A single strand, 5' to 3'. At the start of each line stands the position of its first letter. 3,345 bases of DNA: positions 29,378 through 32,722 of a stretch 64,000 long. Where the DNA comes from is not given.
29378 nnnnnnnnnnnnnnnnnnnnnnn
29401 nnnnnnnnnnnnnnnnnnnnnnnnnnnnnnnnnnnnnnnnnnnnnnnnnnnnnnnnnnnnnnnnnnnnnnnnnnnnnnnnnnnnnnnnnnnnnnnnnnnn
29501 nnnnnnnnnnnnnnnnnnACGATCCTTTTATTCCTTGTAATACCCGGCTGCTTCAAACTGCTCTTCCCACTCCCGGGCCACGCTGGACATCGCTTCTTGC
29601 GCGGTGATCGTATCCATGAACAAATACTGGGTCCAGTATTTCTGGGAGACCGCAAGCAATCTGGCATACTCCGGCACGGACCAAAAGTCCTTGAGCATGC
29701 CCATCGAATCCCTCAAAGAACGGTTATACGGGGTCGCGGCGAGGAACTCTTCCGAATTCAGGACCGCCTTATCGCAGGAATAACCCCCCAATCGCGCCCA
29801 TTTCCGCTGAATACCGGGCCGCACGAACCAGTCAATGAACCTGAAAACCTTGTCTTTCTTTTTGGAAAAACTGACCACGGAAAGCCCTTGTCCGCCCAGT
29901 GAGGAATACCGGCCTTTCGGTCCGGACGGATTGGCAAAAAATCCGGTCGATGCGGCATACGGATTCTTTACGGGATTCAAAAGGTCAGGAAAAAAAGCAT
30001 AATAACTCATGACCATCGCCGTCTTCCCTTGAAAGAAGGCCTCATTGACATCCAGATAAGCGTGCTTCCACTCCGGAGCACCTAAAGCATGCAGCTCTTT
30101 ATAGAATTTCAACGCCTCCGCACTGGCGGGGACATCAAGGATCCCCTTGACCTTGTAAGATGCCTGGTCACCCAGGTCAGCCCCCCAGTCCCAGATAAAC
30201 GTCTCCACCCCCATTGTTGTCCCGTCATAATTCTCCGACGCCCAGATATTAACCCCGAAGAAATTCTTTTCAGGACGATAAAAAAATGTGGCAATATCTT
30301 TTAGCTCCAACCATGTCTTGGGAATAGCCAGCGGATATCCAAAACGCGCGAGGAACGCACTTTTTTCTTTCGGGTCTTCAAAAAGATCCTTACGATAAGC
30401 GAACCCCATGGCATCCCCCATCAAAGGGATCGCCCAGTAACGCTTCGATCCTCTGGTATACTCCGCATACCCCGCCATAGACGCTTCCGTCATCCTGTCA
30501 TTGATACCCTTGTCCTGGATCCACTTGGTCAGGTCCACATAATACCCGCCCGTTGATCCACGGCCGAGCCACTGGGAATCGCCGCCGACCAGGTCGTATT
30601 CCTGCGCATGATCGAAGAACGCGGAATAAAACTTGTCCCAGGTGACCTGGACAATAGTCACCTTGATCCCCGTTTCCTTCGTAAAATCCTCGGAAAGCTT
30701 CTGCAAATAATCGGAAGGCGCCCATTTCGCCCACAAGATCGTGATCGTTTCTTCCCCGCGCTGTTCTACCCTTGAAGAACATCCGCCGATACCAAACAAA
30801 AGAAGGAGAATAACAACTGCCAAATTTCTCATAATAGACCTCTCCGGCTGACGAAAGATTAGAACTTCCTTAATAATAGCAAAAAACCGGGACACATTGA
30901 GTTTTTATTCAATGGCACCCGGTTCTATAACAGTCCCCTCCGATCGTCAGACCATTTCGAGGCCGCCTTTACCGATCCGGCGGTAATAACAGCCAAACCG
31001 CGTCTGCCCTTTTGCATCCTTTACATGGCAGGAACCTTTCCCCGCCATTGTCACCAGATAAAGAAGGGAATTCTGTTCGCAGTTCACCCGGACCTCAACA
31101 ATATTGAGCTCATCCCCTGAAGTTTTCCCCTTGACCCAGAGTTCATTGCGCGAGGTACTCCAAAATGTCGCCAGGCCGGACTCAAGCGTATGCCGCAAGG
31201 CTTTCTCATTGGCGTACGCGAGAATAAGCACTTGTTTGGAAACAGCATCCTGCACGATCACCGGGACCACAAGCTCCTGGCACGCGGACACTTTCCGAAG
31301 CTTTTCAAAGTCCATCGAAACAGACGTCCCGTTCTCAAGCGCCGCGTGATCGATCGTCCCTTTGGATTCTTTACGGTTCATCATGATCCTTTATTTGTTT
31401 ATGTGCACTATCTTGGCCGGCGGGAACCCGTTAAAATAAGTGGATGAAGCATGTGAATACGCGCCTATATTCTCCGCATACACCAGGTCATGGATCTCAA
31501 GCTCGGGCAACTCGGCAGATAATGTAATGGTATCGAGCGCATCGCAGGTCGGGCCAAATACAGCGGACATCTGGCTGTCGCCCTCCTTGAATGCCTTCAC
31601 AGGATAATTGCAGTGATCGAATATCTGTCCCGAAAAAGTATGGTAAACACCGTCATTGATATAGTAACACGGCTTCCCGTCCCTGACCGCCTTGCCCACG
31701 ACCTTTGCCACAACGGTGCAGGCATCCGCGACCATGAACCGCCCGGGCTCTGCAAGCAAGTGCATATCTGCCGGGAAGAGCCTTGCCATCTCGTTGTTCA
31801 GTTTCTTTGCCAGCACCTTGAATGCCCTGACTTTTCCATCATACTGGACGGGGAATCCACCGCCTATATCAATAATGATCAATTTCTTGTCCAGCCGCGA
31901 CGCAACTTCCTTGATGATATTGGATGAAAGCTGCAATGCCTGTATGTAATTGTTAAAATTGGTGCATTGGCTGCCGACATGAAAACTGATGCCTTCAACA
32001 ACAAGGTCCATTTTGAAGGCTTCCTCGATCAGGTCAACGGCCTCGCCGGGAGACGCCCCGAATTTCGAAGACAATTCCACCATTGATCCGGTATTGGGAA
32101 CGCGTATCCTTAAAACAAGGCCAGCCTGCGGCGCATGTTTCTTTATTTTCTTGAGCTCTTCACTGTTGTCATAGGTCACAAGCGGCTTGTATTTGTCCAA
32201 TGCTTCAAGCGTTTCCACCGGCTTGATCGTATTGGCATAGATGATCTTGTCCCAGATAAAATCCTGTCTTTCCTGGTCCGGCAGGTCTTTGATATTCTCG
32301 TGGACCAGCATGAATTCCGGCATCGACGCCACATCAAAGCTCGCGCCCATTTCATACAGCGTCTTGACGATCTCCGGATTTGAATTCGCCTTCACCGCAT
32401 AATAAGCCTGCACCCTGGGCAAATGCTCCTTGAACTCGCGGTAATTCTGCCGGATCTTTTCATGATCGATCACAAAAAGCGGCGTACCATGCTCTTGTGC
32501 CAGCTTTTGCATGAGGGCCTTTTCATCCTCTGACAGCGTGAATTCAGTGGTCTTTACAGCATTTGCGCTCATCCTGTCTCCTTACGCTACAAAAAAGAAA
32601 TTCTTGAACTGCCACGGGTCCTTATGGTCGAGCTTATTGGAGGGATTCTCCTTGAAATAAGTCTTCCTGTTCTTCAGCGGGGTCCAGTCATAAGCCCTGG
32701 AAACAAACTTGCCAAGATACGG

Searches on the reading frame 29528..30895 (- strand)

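Call 51: search_protein_families(library=pfam, proteins=[window:29528-30895:-], max_evalue=0.001)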
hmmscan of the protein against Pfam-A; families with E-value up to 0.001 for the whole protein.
window:29528-30895:- (455 aa): 2 families
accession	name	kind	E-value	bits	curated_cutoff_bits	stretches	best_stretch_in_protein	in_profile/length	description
PF01547.30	SBP_bac_1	-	3e-25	90.3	26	1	62-363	6-306/307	Bacterial extracellular solute-binding protein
PF13416.11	SBP_bac_8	-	4.3e-19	69.8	27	1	67-372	2-258/279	Bacterial extracellular solute-binding protein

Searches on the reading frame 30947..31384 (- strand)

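Call 51: search_protein_families(library=pfam, proteins=[window:30947-31384:-], max_evalue=0.001)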
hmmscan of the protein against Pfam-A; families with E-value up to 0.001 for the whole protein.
window:30947-31384:- (145 aa): 1 family
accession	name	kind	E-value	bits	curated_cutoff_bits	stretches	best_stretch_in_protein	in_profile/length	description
PF01502.23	PRA-CH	-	1.2e-22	80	27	1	55-123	2-69/74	Phosphoribosyl-AMP cyclohydrolase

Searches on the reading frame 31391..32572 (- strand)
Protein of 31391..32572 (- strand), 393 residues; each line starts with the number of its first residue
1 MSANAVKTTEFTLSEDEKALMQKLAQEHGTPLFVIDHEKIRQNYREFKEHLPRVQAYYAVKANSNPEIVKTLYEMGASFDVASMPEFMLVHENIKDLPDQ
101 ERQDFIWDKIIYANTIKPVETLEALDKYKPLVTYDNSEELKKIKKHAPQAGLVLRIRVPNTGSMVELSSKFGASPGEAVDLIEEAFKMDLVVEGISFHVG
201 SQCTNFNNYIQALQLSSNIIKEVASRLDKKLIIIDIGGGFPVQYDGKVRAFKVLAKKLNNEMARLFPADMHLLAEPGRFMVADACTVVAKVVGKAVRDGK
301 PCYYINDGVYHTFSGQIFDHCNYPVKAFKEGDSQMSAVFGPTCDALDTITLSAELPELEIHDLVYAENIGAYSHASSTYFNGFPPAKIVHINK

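Call 51: search_protein_families(library=pfam, proteins=[window:31391-32572:-], max_evalue=0.001)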
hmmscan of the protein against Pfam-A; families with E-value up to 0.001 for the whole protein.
window:31391-32572:- (393 aa): 3 families
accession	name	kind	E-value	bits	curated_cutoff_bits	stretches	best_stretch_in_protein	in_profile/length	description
PF02784.22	Orn_Arg_deC_N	-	7.5e-51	173.3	23.4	1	38-282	2-247/247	Pyridoxal-dependent decarboxylase, pyridoxal binding domain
PF00278.28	Orn_DAP_Arg_deC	-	1.5e-17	64.1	23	1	180-370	5-95/95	Pyridoxal-dependent decarboxylase, C-terminal sheet domain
PF01168.26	Ala_racemase_N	-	1.1e-08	35.5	24.1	1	35-228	1-182/220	Alanine racemase, N-terminal domain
